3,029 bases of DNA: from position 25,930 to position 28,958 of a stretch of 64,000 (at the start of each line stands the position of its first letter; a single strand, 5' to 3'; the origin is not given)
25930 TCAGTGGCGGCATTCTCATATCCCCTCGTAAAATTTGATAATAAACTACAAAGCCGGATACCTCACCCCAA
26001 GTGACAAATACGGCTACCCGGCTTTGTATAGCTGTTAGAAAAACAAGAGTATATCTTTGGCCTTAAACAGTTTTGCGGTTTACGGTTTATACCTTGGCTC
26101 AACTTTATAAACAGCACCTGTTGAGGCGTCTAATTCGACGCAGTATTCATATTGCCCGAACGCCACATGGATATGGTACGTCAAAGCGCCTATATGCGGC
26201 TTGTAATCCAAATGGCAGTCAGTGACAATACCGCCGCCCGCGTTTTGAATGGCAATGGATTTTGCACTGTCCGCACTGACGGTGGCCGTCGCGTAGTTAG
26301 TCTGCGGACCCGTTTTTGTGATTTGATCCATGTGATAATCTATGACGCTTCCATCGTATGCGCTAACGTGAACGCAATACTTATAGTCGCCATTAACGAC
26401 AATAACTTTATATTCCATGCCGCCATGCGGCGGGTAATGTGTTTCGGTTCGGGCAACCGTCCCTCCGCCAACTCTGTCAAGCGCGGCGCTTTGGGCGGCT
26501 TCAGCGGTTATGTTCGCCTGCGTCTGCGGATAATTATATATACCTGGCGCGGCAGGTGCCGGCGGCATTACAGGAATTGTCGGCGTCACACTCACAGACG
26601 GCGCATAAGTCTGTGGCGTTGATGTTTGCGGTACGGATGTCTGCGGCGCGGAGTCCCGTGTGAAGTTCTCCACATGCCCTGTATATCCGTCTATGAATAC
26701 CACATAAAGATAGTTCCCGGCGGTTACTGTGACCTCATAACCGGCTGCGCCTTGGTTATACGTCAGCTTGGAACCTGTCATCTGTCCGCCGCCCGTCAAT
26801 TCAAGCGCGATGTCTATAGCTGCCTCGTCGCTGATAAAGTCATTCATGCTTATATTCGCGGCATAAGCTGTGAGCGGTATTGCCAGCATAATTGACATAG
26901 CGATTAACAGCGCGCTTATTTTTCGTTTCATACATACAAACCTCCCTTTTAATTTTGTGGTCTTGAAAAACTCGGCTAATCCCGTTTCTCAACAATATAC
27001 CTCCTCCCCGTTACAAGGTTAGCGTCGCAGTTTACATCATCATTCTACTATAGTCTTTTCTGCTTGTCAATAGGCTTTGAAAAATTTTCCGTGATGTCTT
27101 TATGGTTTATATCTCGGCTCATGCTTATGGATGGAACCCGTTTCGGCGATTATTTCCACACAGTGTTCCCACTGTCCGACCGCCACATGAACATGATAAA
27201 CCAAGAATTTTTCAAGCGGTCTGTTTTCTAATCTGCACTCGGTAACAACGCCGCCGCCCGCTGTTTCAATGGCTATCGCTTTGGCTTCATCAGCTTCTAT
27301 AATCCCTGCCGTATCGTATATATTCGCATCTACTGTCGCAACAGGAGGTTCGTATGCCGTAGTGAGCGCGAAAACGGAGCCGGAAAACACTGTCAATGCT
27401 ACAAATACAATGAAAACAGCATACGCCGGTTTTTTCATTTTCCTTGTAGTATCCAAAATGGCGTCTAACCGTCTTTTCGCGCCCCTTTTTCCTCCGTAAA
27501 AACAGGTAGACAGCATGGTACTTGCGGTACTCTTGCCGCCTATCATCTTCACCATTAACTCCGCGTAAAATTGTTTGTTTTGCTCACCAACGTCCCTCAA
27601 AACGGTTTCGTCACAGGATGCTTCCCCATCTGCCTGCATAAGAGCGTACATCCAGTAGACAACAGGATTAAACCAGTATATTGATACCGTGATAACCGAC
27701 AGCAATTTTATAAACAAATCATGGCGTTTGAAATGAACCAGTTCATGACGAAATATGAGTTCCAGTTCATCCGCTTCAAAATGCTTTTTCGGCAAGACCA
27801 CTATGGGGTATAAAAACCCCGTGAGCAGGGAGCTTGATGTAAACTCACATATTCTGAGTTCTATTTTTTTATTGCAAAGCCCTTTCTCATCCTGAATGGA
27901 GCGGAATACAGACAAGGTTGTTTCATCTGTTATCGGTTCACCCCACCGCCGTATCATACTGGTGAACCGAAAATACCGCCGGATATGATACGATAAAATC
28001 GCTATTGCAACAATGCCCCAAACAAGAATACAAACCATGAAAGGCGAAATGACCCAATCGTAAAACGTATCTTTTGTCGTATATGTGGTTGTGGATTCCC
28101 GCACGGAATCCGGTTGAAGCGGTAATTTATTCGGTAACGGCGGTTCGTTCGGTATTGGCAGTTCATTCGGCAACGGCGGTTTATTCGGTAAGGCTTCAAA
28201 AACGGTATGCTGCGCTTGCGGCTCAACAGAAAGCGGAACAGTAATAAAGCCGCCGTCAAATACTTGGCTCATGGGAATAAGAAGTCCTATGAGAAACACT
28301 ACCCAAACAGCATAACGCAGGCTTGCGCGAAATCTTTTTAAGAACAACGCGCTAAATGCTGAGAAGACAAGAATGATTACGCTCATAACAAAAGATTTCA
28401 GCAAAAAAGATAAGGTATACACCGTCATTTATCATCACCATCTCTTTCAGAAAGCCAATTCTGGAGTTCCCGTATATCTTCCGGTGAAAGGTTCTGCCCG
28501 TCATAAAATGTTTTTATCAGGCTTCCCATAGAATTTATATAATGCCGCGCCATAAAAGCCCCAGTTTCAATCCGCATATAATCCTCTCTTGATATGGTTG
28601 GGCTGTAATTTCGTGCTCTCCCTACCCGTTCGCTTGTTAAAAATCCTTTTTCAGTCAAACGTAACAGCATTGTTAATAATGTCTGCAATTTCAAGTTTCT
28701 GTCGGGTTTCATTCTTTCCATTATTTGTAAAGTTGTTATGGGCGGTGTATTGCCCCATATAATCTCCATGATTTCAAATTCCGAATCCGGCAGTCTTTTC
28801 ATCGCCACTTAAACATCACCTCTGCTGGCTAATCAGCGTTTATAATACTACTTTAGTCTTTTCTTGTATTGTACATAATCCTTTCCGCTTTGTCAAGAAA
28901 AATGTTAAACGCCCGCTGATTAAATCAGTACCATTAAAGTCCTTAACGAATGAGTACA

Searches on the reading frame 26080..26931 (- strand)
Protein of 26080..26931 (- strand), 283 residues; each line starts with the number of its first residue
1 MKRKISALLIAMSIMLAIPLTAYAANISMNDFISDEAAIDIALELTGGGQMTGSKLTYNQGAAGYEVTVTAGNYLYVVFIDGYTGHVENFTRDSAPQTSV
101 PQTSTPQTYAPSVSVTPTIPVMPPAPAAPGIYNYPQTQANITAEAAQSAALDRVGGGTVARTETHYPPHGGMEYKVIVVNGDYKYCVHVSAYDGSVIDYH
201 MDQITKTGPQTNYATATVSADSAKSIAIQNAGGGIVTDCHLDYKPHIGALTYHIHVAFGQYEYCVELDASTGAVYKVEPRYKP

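Call 40: search_protein_families(library=pfam, proteins=[window:26080-26931:-], max_evalue=0.00001)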
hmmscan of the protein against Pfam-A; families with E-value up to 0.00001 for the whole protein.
window:26080-26931:- (283 aa): 1 family
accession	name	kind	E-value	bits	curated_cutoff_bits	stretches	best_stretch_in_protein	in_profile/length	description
PF03413.25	PepSY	-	1.4e-14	54.5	24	0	33-88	2-57/60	Peptidase propeptide and YPEB domain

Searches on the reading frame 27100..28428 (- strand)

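Call 40: search_protein_families(library=pfam, proteins=[window:27100-28428:-], max_evalue=0.00001)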
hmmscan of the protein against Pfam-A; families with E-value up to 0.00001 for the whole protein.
window:27100-28428:- (442 aa): 1 family
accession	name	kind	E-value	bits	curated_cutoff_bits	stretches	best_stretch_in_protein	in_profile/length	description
PF05569.17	Peptidase_M56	-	1.9e-41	142.6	31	1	131-324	100-296/296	BlaR1 peptidase M56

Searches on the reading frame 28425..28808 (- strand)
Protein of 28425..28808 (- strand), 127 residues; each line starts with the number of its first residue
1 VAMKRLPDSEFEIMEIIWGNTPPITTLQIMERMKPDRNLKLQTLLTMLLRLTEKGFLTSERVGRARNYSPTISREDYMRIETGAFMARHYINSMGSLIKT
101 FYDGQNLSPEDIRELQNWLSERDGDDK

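Call 40: search_protein_families(library=pfam, proteins=[window:28425-28808:-], max_evalue=0.00001)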
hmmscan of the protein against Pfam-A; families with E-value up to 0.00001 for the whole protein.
window:28425-28808:- (127 aa): 1 family
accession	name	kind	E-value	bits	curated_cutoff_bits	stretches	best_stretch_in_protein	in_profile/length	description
PF03965.22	Penicillinase_R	-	6.3e-26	91.4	22.6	1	8-120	3-114/115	Penicillinase repressor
